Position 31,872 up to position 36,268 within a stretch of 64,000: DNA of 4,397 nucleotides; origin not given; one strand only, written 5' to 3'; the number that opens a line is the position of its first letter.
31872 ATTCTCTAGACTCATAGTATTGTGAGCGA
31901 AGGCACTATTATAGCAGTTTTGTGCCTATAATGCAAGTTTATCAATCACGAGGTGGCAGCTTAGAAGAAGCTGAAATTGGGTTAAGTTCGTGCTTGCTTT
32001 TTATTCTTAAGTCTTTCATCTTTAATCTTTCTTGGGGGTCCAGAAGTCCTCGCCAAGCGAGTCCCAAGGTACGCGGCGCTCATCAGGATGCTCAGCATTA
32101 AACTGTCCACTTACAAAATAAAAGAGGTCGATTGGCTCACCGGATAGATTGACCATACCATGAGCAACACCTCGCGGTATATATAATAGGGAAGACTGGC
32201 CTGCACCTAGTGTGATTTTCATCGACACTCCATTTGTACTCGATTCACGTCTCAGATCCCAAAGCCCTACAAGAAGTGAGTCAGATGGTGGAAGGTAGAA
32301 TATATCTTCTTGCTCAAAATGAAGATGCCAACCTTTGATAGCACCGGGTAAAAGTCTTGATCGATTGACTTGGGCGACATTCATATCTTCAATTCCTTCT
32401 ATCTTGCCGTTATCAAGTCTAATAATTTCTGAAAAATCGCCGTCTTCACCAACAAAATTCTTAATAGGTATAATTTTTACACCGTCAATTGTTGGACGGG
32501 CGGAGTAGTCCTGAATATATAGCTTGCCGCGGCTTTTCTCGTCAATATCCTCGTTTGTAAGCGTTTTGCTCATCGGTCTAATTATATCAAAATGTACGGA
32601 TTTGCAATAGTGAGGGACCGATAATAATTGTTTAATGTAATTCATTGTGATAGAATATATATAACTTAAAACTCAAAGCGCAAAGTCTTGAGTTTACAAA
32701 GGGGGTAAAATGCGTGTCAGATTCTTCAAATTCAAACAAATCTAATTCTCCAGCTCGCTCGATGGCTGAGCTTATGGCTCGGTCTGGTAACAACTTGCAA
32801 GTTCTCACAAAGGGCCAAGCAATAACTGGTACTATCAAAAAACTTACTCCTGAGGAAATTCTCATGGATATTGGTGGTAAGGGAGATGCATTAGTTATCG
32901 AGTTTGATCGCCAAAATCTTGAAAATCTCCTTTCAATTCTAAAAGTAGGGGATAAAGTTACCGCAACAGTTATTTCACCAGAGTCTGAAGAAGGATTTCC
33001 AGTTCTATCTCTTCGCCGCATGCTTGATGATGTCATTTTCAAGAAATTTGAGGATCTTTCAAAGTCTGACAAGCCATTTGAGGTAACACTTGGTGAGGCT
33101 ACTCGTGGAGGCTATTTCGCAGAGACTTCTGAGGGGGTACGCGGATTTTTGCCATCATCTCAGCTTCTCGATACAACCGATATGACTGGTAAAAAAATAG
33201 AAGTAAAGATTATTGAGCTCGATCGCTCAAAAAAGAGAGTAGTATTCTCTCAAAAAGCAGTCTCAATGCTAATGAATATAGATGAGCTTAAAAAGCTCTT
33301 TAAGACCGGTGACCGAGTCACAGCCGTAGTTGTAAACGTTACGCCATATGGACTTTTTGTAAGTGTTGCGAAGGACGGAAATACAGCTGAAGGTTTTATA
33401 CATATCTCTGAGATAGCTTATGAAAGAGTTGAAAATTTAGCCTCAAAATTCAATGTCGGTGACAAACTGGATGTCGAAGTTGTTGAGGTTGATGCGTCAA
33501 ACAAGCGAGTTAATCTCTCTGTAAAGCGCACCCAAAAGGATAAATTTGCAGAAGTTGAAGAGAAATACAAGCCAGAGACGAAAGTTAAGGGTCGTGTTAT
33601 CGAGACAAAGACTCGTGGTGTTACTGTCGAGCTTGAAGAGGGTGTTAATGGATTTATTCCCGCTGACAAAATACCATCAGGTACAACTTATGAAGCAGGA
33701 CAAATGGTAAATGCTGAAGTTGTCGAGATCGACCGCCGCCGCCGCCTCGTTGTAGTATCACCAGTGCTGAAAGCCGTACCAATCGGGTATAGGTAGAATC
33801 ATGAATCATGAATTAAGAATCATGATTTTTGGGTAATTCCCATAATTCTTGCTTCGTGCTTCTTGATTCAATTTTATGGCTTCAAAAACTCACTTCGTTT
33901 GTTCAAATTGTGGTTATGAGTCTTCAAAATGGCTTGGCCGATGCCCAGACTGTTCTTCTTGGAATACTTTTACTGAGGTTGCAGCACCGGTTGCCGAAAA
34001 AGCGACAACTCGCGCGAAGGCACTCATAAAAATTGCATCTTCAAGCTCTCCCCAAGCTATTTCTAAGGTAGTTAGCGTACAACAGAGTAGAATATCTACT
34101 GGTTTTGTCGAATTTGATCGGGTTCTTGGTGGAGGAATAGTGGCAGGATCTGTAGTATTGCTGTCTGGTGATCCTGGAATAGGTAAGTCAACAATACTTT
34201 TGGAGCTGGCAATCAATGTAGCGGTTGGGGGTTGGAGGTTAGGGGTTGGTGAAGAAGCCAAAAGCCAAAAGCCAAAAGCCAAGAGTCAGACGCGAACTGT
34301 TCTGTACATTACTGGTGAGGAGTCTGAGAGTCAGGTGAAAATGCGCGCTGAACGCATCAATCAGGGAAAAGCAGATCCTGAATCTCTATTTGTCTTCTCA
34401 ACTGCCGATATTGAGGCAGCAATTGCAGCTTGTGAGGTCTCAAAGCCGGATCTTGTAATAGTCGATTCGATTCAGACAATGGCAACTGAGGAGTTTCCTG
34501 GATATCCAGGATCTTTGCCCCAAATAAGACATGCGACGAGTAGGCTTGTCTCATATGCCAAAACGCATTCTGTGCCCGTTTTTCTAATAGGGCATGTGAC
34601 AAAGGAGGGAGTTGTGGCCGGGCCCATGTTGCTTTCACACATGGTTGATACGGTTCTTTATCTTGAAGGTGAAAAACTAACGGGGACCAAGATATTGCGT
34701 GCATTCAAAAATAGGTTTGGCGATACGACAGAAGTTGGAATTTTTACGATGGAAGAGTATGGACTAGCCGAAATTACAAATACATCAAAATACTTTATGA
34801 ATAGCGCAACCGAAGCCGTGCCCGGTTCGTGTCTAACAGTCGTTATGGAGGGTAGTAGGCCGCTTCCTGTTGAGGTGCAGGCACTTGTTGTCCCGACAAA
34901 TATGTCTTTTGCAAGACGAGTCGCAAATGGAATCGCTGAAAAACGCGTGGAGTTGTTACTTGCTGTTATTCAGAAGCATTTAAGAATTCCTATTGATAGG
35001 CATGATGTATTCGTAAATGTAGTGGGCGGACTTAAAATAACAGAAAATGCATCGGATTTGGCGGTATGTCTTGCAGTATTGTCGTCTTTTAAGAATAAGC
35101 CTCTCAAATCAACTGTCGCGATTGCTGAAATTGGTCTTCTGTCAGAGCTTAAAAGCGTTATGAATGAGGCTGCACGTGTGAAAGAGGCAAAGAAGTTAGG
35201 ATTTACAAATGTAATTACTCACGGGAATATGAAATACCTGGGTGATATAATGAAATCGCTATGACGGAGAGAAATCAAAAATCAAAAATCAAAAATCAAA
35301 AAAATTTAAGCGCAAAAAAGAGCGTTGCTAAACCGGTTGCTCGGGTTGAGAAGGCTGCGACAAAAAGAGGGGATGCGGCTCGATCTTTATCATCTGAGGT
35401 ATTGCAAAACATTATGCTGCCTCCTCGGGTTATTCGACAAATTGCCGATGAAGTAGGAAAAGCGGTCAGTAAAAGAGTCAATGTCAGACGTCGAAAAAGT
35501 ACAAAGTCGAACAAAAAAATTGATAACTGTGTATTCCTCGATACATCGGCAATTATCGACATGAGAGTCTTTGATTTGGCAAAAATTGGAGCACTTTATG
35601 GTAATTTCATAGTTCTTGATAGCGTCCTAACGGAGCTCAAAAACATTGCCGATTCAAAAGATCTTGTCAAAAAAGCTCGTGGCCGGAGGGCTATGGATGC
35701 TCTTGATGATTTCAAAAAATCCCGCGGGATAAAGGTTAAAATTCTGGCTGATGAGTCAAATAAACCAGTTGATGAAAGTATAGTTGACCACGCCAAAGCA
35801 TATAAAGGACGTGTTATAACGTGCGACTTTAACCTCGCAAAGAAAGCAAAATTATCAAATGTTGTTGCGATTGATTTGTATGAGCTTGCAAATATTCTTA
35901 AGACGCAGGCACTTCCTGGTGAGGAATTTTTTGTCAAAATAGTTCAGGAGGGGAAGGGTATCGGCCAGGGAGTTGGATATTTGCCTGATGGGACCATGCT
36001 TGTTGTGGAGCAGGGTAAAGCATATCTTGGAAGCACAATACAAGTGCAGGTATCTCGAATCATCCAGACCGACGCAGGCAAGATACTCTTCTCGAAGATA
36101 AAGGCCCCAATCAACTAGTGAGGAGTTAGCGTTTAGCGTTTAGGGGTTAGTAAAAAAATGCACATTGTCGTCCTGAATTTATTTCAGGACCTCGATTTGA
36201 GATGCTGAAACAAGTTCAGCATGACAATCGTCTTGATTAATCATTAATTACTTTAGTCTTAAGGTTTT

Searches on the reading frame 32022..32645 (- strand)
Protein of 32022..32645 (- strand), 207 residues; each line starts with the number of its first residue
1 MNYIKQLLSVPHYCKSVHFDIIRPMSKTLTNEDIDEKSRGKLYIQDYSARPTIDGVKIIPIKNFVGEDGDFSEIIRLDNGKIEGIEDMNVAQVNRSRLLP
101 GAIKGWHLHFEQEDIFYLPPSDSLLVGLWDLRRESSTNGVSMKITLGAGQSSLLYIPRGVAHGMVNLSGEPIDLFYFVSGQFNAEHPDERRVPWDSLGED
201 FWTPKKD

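Call 111: search_protein_families(library=pfam, proteins=[window:32022-32645:-], max_evalue=0.001)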
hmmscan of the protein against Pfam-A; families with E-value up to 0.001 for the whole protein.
window:32022-32645:- (207 aa): 2 families
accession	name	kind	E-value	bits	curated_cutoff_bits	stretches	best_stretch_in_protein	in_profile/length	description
PF00908.23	dTDP_sugar_isom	-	7e-13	49.1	27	1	52-195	3-144/168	dTDP-4-dehydrorhamnose 3,5-epimerase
PF07883.17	Cupin_2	-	0.00098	19.2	27.2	0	144-174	38-66/70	Cupin domain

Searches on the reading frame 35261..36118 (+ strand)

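Call 63: search_protein_families(library=pfam, proteins=[window:35261-36118:+], max_evalue=0.001)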
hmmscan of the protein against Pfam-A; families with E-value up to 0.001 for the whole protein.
window:35261-36118:+ (285 aa): 1 family
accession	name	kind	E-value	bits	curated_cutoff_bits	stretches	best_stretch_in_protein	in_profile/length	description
PF01850.27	PIN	-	0.00012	23.2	23.6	1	91-197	1-119/120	PIN domain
